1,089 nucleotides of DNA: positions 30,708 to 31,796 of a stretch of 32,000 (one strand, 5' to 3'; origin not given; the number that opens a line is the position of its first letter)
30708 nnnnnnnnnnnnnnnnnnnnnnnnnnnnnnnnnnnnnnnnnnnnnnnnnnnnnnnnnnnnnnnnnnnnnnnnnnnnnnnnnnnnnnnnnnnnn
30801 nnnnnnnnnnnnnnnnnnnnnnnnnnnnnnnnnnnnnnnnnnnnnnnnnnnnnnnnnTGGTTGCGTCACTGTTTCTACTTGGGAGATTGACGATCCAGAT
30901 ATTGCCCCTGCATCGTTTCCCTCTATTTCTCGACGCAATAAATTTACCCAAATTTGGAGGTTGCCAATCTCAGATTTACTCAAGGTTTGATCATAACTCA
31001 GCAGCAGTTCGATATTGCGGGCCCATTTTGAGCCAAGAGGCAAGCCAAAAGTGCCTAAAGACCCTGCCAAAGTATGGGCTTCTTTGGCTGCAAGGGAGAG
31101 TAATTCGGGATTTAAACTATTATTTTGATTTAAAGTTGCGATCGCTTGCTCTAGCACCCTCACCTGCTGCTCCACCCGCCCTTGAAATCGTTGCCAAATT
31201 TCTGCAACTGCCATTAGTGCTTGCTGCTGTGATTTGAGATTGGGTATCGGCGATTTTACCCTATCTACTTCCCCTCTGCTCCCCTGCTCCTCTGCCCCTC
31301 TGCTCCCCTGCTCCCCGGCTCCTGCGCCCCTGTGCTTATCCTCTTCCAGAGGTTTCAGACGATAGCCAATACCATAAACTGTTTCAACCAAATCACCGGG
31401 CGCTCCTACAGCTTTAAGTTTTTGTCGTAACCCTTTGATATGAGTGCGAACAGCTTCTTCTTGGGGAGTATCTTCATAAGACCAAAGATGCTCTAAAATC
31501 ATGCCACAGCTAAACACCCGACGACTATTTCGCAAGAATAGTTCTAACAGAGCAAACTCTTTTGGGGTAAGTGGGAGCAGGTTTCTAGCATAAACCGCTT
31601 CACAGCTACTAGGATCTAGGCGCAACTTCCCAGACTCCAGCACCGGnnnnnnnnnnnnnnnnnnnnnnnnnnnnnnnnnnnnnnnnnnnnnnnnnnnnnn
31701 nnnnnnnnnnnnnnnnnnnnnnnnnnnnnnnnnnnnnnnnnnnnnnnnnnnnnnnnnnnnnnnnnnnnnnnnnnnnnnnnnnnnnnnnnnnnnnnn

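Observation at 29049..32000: A complete His-Asp-His-Asp phosphorelay plus its DNA-binding output fused into one polypeptide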

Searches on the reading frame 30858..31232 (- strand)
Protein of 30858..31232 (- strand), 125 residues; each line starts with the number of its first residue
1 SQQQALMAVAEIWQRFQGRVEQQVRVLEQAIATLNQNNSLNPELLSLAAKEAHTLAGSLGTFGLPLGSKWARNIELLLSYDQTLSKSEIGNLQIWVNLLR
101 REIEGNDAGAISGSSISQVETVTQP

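Call 33: search_solved_structures(query=A2, max_evalue=1, show_alignments=2)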
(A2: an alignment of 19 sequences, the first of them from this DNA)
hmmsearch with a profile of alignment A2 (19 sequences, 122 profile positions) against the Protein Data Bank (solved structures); distinct sequences matched with E-value up to 1: 14.
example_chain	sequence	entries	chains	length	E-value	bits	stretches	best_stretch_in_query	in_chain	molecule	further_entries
6ff6_A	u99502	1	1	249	2.2e-09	40.7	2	16-101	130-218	BRIC1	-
8c5v_C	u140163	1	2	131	7.9e-06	29.2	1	7-101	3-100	Chemotaxis protein CheA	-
1tqg_A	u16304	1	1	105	3.4e-05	27.1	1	21-84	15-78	Chemotaxis protein cheA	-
1i5n_A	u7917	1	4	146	4.8e-05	26.7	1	7-101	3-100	CHEMOTAXIS PROTEIN CHEA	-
2ld6_A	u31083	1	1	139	5.8e-05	26.4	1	21-85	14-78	Chemotaxis protein CheA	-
6s1k_A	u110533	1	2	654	0.00016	25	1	7-101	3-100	Chemotaxis protein CheA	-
2lp4_A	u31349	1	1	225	0.00017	24.9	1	7-101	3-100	Chemotaxis protein CheA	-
3he5_B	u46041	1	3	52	0.018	18.3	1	67-112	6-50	SYNZIP2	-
8hdu_A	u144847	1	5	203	0.053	16.8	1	70-104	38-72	De novo design cavitated protein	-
4l8i_A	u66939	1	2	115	0.2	15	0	78-113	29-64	RSV epitope scaffold FFL_005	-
4b3g_A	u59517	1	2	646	0.27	14.6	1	70-115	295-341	DNA-BINDING PROTEIN SMUBP-2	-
4b3f_X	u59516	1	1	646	0.28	14.5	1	70-115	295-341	DNA-BINDING PROTEIN SMUBP-2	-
7saf_A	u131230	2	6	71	0.72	13.2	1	68-110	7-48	General control transcription factor GCN4/M protein chimera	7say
7fad_A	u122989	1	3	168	0.99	12.7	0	69-118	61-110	Gamma-tubulin complex component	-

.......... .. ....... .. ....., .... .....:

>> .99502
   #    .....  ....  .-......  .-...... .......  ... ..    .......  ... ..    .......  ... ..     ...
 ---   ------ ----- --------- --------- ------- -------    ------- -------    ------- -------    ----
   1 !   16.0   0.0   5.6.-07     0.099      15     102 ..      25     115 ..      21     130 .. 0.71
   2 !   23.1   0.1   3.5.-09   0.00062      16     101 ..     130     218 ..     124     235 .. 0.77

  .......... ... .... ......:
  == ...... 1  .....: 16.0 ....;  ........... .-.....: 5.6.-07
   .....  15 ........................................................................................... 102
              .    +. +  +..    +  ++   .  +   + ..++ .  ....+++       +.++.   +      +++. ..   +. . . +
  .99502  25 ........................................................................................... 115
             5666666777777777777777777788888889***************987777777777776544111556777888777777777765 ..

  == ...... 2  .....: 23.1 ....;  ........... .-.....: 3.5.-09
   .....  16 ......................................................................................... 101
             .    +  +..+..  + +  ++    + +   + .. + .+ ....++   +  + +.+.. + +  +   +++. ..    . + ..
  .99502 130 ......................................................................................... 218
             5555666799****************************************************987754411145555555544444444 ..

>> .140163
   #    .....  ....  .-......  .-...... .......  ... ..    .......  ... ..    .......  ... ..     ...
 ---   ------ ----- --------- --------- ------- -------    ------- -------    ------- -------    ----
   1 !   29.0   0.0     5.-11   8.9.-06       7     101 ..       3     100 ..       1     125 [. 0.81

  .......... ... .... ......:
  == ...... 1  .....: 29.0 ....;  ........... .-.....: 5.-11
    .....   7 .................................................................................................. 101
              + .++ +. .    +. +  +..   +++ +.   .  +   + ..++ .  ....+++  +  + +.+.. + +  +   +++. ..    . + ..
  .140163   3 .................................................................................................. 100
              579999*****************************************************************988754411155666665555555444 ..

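Call 67: predict_structure(alignment_id=A2)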
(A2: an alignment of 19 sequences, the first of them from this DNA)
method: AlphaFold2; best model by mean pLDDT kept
length: 125 residues; sequences in the alignment: 19
mean_pLDDT: 85.7   pTM: 0.74
mean pLDDT of the five models: 85.7, 84.2, 83.2, 80.0, 78.9
residues with pLDDT >= 90: 76; 70-90: 30; 50-70: 5; < 50: 14
segments of 3 or more residues with pLDDT < 50: 111-124
pLDDT, mean of each block of 10 residues (from residue 1): 84 90 96 92 95 97 94 96 89 97 75 43 45
secondary structure, 60 per line:
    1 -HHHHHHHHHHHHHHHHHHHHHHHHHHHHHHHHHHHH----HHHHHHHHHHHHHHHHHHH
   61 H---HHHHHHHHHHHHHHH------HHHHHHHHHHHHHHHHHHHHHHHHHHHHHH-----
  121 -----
elements in order: H2-37 H42-61 H65-79 H86-115

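Call 71: fold_search(model_id=the predicted structure, library=pdb)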
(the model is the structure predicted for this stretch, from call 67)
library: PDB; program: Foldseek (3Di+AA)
matches with E <= 10: 543; with E <= 0.001: 0
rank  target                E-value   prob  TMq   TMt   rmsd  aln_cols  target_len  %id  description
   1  1tqg                  2.2e-02  1.00  0.66  0.77   2.2       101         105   20  CheA phosphotransferase domain from Thermotoga maritima (released 2004-09-07)
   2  3u3b_A                2.5e-02  1.00  0.65  0.77   2.2       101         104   14  Crystal Structure of Computationally Redesigned Four-Helix Bundle (released 2012-06-13)
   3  3myf_A                2.7e-02  1.00  0.46  0.48   6.9       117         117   14  The Crystal Structure of the HPT domain from the Hpt Sensor Hybrid Histidine Kinase from Shewanella to 1.80A (released 2010-05-26)
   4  8c5v_C                2.9e-02  1.00  0.69  0.66   2.0       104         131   19  Chemotaxis core signalling unit from E protein lysed E. coli cells (released 2023-09-13)
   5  7t2y_A                3.8e-02  1.00  0.61  0.72   3.5       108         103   15  X-ray structure of a designed cold unfolding four helix bundle (released 2022-03-02)
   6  3u3b_B                5.2e-02  1.00  0.65  0.78   2.3       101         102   14  Crystal Structure of Computationally Redesigned Four-Helix Bundle (released 2012-06-13)
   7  3myf_D                5.2e-02  1.00  0.59  0.63   3.2       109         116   15  The Crystal Structure of the HPT domain from the Hpt Sensor Hybrid Histidine Kinase from Shewanella to 1.80A (released 2010-05-26)
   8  7t03_MODEL_1_A        5.5e-02  1.00  0.67  0.79   2.1       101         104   14  NMR structure of a designed cold unfolding four helix bundle (released 2022-03-02)
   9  6ff6                  6.1e-02  1.00  0.66  0.39   2.1        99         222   21  Crystal structure of novel repeat protein BRIC1 (released 2018-09-05)
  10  3kyj_A                8.4e-02  1.00  0.70  0.68   5.4       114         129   18  Crystal structure of the P1 domain of CheA3 in complex with CheY6 from R. sphaeroides (released 2010-02-16)
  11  2ld6_MODEL_1_A        8.8e-02  1.00  0.71  0.67   1.9       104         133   19  Solution Structure of Histidine Phosphotransfer Domain of CheA (released 2011-10-12)
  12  1sr2_MODEL_1_A        9.3e-02  1.00  0.57  0.61   4.1       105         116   15  Solution structure of the Escherichia coli YojN Histidine-Phosphotransferase (HPt) domain (released 2004-10-26)
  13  1i5n_D                9.8e-02  1.00  0.69  0.67   2.1       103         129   19  Crystal structure of the P1 domain of CheA from Salmonella typhimurium (released 2001-07-11)
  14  3myf_B                9.8e-02  0.99  0.46  0.50   5.7       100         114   14  The Crystal Structure of the HPT domain from the Hpt Sensor Hybrid Histidine Kinase from Shewanella to 1.80A (released 2010-05-26)
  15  6fes_A                1.0e-01  1.00  0.57  0.22   4.1       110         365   14  Crystal structure of novel repeat protein BRIC2 fused to DARPin D12 (released 2018-09-05)
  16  1i5n_C                1.3e-01  1.00  0.70  0.70   2.0       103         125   19  Crystal structure of the P1 domain of CheA from Salmonella typhimurium (released 2001-07-11)
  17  3kyi_A                1.4e-01  1.00  0.69  0.68   2.2       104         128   19  Crystal structure of the phosphorylated P1 domain of CheA3 in complex with CheY6 from R. sphaeroides (released 2010-02-16)
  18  2lp4_MODEL_1_A        1.4e-01  1.00  0.59  0.35  14.7       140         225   18  Solution structure of P1-CheY/P2 complex in bacterial chemotaxis (released 2012-10-24)
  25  1i5n_B                2.0e-01  1.00  0.65  0.65   2.4       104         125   19  Crystal structure of the P1 domain of CheA from Salmonella typhimurium (released 2001-07-11)
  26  1i5n_A                2.3e-01  1.00  0.72  0.70   1.9       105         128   19  Crystal structure of the P1 domain of CheA from Salmonella typhimurium (released 2001-07-11)
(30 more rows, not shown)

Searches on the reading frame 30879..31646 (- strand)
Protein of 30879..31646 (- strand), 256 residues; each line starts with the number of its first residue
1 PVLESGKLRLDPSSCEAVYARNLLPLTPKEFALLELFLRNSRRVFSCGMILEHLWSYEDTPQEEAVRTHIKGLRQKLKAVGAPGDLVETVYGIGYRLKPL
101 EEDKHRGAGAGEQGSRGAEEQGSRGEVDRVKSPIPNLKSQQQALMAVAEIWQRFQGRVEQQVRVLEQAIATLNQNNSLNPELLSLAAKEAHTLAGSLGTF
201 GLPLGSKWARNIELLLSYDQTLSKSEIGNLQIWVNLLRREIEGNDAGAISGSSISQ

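Call 34: search_protein_representatives(protein=window:30879-31646:-)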
Query: 256 residues. Proteins with E-value up to 0.001 (for the whole library): 16165; up to 1e-10: 886; up to 1e-30: 327. The best 150 are listed.
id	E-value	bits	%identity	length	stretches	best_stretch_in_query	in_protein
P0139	9.3e-109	379.1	78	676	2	1-253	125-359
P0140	7.7e-93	326.9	80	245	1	18-253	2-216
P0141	1.3e-86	306.5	67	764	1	1-250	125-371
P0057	2.4e-86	305.7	67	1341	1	1-244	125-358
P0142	4.6e-75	268.7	61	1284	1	1-242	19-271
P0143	1.5e-74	267.1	64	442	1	2-251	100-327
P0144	3.5e-73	262.6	57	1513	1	1-247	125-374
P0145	2.0e-72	260.1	59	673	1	1-246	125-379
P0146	1.5e-70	253.9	60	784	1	1-244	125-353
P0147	3.8e-70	252.6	69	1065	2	1-101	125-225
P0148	1.0e-69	251.2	62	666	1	1-242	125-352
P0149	5.6e-68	245.5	60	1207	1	1-242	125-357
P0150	2.0e-67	243.7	63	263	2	1-105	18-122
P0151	1.4e-65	237.7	57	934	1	1-242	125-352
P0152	1.7e-65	237.4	55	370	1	2-243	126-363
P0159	5.9e-60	219.3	53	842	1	1-248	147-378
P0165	4.0e-55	203.4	57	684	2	1-106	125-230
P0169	1.2e-53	198.6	48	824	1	2-226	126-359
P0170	3.7e-53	197.0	49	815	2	1-125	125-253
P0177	4.5e-50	186.9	57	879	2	1-103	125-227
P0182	2.0e-49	184.8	49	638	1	1-243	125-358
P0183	1.9e-48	181.6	48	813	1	1-244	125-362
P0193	9.1e-47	176.1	53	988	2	1-105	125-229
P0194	1.0e-46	175.9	45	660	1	1-242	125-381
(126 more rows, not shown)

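Call 36: search_protein_families(library=pfam, proteins=[P0159, P0165, P0169, P0170, P0177, P0183, P0193, P0145, P0194, P0182], max_evalue=0.0001)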
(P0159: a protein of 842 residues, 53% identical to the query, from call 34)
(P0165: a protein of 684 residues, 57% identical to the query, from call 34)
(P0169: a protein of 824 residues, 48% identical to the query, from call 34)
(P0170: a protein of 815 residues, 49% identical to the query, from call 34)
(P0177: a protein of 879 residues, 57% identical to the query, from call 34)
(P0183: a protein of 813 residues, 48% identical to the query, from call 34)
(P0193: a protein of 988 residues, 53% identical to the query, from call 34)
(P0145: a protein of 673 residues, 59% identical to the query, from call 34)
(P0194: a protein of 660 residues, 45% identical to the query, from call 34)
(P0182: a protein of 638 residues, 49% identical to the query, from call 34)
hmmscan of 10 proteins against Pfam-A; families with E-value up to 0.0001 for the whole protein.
P0159 (842 aa): 4 families
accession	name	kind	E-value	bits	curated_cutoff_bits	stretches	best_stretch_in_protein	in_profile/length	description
PF00072.30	Response_reg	-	2.9e-60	201.7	30.2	2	23-135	1-111/111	Response regulator receiver domain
PF00486.34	Trans_reg_C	-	2.2e-22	79.3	26.2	1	170-243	4-77/77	Transcriptional regulatory protein, C terminal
PF01627.28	Hpt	-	1.5e-09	38.4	24.6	1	291-368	12-82/84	Hpt domain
PF01590.32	GAF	-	7.8e-07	30.1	22.4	1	696-818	10-127/133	GAF domain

P0165 (684 aa): 4 families
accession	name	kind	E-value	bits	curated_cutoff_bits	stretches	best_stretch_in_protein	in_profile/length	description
PF00072.30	Response_reg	-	1.3e-59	199.6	30.2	2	3-113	1-111/111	Response regulator receiver domain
PF00486.34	Trans_reg_C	-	2.8e-21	75.8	26.2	1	148-221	4-77/77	Transcriptional regulatory protein, C terminal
PF01627.28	Hpt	-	3.8e-09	37.1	24.6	1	307-388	9-83/84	Hpt domain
PF21695.3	GlnR_1st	-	2.2e-05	24.8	27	0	38-114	35-109/111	Transcription regulator GlnR, N-terminal domain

P0169 (824 aa): 5 families
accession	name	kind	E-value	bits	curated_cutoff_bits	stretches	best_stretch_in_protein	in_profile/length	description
PF00072.30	Response_reg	-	5.7e-69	229.7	30.2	3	3-113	1-111/111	Response regulator receiver domain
PF00990.26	GGDEF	-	1.2e-29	103.6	23.8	1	654-804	3-155/161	Diguanylate cyclase, GGDEF domain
PF00486.34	Trans_reg_C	-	1.1e-20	73.9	26.2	1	148-221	4-77/77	Transcriptional regulatory protein, C terminal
PF01627.28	Hpt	-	1.7e-11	44.6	24.6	1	283-373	2-81/84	Hpt domain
PF21695.3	GlnR_1st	-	7.6e-05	23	27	0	23-114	22-109/111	Transcription regulator GlnR, N-terminal domain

P0170 (815 aa): 3 families
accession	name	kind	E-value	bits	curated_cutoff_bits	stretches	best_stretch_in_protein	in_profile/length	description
PF00072.30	Response_reg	-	2.5e-68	227.7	30.2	3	3-113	1-111/111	Response regulator receiver domain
PF00486.34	Trans_reg_C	-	3.4e-21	75.5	26.2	1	147-221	3-77/77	Transcriptional regulatory protein, C terminal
PF01627.28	Hpt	-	1.7e-09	38.2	24.6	1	315-402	2-82/84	Hpt domain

P0177 (879 aa): 4 families
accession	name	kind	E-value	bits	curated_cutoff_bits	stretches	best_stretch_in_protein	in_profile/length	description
PF00072.30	Response_reg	-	2.5e-58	195.5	30.2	2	3-113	1-111/111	Response regulator receiver domain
PF00990.26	GGDEF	-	4.5e-35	121.2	23.8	1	715-871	2-160/161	Diguanylate cyclase, GGDEF domain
PF00486.34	Trans_reg_C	-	6.6e-21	74.6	26.2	1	148-221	4-77/77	Transcriptional regulatory protein, C terminal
PF01627.28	Hpt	-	1.2e-07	32.3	24.6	1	455-511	14-63/84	Hpt domain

P0183 (813 aa): 4 families
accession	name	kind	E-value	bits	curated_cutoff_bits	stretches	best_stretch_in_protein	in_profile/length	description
PF00072.30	Response_reg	-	5.6e-77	255.5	30.2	3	4-112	2-110/111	Response regulator receiver domain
PF00990.26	GGDEF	-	2.1e-40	138.5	23.8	1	648-806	1-161/161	Diguanylate cyclase, GGDEF domain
PF00486.34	Trans_reg_C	-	6.2e-24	84.3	26.2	1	147-220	3-77/77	Transcriptional regulatory protein, C terminal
PF01627.28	Hpt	-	8.1e-09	36.1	24.6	1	267-356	3-82/84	Hpt domain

P0193 (988 aa): 4 families
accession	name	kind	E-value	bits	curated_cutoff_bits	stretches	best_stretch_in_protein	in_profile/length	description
PF00072.30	Response_reg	-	1.8e-72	241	30.2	3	3-113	1-111/111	Response regulator receiver domain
PF00990.26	GGDEF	-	1.3e-40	139.2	23.8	1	819-981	1-161/161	Diguanylate cyclase, GGDEF domain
PF00486.34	Trans_reg_C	-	9.4e-22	77.3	26.2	1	147-221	3-77/77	Transcriptional regulatory protein, C terminal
PF01627.28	Hpt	-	8.1e-08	32.8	24.6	1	385-473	1-81/84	Hpt domain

P0145 (673 aa): 4 families
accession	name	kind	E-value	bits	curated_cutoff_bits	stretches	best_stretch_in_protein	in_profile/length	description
PF00072.30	Response_reg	-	8.3e-72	238.9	30.2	3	3-113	1-111/111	Response regulator receiver domain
PF00486.34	Trans_reg_C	-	1.1e-22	80.4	26.2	1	146-221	2-77/77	Transcriptional regulatory protein, C terminal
PF01627.28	Hpt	-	8e-14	52.1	24.6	1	284-377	2-81/84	Hpt domain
PF21695.3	GlnR_1st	-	2.6e-07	31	27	0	2-114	2-109/111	Transcription regulator GlnR, N-terminal domain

P0194 (660 aa): 4 families
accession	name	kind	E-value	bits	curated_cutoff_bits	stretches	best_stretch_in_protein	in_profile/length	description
PF00072.30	Response_reg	-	1.2e-69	231.9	30.2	3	3-113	1-111/111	Response regulator receiver domain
PF00486.34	Trans_reg_C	-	1.4e-20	73.5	26.2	1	145-221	1-77/77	Transcriptional regulatory protein, C terminal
PF01627.28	Hpt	-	5.7e-09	36.5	24.6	1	289-376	1-81/84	Hpt domain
PF06490.17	FleQ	-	7.7e-06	26.6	22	0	2-113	1-104/108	Flagellar regulatory protein FleQ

P0182 (638 aa): 3 families
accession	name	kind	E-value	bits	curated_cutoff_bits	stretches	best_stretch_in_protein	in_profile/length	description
PF00072.30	Response_reg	-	1.5e-59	199.5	30.2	2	4-113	2-111/111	Response regulator receiver domain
PF00486.34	Trans_reg_C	-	1.1e-22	80.4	26.2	1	147-220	3-77/77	Transcriptional regulatory protein, C terminal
PF01627.28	Hpt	-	5e-10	39.9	24.6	1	261-353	2-82/84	Hpt domain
